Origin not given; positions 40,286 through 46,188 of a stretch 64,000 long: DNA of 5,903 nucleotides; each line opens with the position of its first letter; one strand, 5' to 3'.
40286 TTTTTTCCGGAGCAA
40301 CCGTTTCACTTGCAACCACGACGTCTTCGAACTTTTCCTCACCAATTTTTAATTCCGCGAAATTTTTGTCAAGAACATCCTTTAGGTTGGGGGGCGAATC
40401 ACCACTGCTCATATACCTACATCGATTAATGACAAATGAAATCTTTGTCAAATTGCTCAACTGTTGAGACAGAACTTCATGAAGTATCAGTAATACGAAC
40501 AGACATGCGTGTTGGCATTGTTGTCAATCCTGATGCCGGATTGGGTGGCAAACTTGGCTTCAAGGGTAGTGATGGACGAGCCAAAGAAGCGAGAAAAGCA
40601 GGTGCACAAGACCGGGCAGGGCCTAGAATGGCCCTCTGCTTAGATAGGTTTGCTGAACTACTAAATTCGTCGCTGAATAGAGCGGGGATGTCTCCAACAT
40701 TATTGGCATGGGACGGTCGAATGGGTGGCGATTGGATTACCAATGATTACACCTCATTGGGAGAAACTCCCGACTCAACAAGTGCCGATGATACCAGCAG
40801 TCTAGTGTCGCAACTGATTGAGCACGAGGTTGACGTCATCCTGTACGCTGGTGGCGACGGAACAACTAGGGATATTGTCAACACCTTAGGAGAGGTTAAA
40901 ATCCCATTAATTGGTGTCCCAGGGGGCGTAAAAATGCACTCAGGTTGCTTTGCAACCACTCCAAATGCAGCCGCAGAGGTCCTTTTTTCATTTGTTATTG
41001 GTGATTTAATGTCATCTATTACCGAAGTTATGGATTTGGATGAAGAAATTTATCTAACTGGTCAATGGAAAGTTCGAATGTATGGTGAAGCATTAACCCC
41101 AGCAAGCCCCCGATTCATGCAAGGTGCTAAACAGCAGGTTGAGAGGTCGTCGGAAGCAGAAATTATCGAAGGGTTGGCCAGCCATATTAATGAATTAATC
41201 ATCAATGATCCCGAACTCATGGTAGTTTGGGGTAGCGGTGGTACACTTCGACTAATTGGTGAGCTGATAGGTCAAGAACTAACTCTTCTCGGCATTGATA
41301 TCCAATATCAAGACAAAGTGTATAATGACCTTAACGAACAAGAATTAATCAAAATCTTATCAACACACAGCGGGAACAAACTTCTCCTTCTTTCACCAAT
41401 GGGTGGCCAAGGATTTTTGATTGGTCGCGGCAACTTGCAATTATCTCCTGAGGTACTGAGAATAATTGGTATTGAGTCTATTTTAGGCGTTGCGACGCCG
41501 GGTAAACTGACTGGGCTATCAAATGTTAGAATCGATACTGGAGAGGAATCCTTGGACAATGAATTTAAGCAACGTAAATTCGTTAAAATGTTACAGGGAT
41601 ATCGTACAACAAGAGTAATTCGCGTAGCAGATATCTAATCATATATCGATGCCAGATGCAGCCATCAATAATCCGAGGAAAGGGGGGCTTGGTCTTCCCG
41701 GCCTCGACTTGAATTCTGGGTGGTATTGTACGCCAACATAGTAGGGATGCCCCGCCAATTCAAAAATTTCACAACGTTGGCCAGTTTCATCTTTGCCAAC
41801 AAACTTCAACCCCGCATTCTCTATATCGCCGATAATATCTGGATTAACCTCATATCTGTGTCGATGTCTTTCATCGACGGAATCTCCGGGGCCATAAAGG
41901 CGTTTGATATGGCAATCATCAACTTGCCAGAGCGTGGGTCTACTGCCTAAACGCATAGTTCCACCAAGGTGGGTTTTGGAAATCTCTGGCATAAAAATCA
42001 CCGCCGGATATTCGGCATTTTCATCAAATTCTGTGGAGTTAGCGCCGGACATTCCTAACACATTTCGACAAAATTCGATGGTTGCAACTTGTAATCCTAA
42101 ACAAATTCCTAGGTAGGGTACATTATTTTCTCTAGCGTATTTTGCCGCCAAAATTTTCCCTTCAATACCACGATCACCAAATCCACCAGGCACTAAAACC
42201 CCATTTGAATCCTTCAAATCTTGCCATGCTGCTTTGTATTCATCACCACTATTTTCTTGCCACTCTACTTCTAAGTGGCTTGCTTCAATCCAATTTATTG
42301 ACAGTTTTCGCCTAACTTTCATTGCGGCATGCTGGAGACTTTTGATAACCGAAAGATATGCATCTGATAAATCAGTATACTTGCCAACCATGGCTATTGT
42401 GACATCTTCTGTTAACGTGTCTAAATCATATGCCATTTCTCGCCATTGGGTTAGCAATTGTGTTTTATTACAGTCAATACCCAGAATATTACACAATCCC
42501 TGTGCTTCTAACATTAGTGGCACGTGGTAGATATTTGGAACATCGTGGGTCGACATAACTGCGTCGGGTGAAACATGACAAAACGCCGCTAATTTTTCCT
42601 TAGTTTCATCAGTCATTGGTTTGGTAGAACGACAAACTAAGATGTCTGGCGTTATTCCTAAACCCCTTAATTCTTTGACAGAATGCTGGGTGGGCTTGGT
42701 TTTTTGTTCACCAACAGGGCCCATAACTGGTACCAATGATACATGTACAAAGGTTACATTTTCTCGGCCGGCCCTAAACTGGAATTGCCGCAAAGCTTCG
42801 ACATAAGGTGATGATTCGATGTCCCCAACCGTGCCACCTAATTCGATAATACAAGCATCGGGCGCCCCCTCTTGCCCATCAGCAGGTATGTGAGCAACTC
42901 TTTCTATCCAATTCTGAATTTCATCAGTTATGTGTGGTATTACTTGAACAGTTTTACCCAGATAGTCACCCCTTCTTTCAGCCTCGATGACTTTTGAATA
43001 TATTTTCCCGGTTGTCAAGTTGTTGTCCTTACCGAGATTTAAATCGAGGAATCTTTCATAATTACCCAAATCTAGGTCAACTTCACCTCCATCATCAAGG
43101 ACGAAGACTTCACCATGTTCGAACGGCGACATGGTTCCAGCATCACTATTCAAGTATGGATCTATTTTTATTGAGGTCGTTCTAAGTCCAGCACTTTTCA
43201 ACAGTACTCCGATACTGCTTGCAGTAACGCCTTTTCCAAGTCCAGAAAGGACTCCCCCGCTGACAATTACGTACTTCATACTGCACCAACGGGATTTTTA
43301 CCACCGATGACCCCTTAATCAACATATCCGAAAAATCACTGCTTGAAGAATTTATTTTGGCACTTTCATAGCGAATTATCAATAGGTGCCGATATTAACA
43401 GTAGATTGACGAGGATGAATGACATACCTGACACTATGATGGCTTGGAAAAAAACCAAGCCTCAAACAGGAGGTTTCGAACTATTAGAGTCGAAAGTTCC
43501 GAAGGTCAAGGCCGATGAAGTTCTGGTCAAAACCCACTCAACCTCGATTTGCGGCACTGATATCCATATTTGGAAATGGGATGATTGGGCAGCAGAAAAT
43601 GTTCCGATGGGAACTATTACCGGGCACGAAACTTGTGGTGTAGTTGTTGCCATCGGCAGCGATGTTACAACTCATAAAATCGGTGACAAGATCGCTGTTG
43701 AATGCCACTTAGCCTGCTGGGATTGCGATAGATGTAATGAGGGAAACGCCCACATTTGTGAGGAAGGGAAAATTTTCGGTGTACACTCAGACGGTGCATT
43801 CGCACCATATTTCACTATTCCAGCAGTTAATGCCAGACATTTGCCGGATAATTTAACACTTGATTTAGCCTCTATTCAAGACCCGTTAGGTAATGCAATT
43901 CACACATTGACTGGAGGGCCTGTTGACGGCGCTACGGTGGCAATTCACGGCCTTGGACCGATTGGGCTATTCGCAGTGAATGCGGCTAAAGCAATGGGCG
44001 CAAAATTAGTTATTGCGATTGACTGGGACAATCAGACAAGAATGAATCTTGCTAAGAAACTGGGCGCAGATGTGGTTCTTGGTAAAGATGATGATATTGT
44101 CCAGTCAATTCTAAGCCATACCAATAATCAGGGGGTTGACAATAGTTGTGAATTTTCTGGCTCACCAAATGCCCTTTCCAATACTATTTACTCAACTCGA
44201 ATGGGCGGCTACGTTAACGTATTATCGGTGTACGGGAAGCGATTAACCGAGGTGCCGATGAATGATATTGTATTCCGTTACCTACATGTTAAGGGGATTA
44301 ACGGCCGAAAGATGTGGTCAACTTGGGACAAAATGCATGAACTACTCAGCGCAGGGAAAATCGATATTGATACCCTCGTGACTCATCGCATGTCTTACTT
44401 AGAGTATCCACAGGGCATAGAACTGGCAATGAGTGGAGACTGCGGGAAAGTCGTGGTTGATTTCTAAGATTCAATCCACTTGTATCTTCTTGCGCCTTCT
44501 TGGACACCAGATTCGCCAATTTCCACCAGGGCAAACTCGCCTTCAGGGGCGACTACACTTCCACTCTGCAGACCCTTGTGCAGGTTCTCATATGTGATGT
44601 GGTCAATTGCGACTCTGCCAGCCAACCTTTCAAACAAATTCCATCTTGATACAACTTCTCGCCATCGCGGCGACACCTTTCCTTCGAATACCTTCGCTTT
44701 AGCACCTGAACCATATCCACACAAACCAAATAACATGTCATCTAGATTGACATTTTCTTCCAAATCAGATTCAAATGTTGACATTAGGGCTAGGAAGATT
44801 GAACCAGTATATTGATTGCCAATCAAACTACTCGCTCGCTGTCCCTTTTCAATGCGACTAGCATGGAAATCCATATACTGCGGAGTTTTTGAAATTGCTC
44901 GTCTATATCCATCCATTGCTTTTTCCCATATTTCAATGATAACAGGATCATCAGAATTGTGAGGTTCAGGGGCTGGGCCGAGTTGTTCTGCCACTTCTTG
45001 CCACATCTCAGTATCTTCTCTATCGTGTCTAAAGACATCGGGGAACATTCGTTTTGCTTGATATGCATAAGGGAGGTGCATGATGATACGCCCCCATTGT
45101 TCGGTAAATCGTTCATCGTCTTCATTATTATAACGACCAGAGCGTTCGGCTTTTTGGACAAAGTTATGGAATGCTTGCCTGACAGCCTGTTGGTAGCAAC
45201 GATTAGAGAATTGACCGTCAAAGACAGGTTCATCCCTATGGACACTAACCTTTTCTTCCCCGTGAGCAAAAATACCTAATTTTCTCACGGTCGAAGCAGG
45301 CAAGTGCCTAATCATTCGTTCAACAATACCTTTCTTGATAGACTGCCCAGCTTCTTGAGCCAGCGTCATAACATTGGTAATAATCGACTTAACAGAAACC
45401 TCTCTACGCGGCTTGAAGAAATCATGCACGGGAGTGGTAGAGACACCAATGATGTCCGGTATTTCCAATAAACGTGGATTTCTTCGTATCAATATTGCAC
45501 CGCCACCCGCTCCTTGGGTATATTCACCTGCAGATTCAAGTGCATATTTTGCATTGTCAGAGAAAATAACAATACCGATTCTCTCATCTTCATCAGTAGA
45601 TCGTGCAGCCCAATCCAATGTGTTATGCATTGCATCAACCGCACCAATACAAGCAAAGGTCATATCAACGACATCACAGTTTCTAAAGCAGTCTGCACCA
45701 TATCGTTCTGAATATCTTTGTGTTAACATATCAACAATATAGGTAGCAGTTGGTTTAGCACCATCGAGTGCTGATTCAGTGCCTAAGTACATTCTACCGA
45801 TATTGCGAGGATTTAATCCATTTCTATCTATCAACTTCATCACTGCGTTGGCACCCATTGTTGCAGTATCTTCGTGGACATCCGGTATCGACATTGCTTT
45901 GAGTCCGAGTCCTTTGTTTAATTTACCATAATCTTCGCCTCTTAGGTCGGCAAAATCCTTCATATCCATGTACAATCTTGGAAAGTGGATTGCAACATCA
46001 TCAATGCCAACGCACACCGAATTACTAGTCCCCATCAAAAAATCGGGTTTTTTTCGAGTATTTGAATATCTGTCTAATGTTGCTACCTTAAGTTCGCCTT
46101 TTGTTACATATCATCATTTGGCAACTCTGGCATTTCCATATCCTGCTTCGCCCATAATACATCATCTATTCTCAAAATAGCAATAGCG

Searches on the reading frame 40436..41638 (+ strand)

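Call 9: search_protein_families(library=pfam, proteins=[window:40436-41638:+])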
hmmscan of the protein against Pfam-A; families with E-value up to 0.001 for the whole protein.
window:40436-41638:+ (400 aa): 3 families
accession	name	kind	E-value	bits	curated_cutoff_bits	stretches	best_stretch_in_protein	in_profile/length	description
PF01513.26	NAD_kinase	-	1.6e-17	64.5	25.5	1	104-187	47-126/130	ATP-NAD kinase N-terminal domain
PF20143.4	NAD_kinase_C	-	5.2e-09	36.3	23.7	1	280-396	10-125/126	ATP-NAD kinase C-terminal domain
PF00781.29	DAGK_cat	-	3e-07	30.5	23.6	1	114-164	38-90/125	Diacylglycerol kinase catalytic domain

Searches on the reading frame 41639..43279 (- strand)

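Call 16: search_protein_families(library=pfam, proteins=[window:41639-43279:-])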
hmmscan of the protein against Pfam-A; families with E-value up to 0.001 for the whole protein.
window:41639-43279:- (546 aa): 2 families
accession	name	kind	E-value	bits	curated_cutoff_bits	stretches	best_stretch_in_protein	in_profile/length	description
PF06418.20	CTP_synth_N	-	5.8e-123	409.9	26.1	1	2-266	1-259/265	CTP synthase N-terminus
PF00117.34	GATase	-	8.7e-40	136.9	22.8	1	304-537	2-187/190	Glutamine amidotransferase class-I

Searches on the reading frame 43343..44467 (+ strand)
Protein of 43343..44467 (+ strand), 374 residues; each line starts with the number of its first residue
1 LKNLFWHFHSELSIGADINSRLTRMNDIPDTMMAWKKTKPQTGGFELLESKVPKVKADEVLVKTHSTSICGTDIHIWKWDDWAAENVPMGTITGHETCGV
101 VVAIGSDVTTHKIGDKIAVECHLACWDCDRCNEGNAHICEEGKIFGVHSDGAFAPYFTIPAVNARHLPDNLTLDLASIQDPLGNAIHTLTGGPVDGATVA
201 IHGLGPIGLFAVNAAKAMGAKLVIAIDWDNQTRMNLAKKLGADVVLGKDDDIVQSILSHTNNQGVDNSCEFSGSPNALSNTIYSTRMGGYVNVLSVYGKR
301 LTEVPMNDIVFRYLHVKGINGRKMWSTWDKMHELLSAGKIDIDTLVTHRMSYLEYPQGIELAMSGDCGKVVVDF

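Call 16: search_protein_families(library=pfam, proteins=[window:43343-44467:+])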
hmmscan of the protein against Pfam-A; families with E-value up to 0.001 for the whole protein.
window:43343-44467:+ (374 aa): 4 families
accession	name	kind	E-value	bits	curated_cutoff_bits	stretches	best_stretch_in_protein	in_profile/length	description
PF08240.17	ADH_N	-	2.4e-26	92.4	23.5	1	57-169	2-104/104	Alcohol dehydrogenase GroES-like domain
PF00107.32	ADH_zinc_N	-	1.7e-23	83.4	31.8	1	206-336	1-128/129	Zinc-binding dehydrogenase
PF16912.11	Glu_dehyd_C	-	2e-05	24.6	34.9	1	197-358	32-197/211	Glucose dehydrogenase C-terminus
PF01262.27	AlaDh_PNT_C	-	0.00035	20.5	23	1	188-245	19-76/214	Alanine dehydrogenase/PNT, C-terminal domain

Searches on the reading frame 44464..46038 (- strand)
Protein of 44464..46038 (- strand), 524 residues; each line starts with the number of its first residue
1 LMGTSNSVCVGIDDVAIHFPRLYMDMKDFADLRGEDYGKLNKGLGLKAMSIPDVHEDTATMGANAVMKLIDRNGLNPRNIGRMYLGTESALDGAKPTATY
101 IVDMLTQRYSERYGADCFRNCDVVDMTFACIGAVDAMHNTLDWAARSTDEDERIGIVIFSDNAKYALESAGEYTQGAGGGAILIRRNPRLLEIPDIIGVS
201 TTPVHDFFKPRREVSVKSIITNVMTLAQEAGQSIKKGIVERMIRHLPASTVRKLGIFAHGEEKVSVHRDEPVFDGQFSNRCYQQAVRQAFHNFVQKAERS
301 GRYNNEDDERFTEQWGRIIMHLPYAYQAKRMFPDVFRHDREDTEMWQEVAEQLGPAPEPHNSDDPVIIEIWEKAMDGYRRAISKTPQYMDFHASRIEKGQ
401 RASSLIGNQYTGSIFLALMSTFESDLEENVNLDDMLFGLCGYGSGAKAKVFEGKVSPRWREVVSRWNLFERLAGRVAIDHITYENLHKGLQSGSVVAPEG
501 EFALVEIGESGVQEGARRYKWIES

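Call 16: search_protein_families(library=pfam, proteins=[window:44464-46038:-])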
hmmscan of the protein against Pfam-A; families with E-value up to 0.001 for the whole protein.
window:44464-46038:- (524 aa): 2 families
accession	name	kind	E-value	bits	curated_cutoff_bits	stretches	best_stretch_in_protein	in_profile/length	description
PF01154.23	HMG_CoA_synt_N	-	4.9e-20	72.6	25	1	10-185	5-170/174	Hydroxymethylglutaryl-coenzyme A synthase N terminal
PF08540.16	HMG_CoA_synt_C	-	9.7e-16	58.7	25.1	1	269-479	26-230/280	Hydroxymethylglutaryl-coenzyme A synthase C terminal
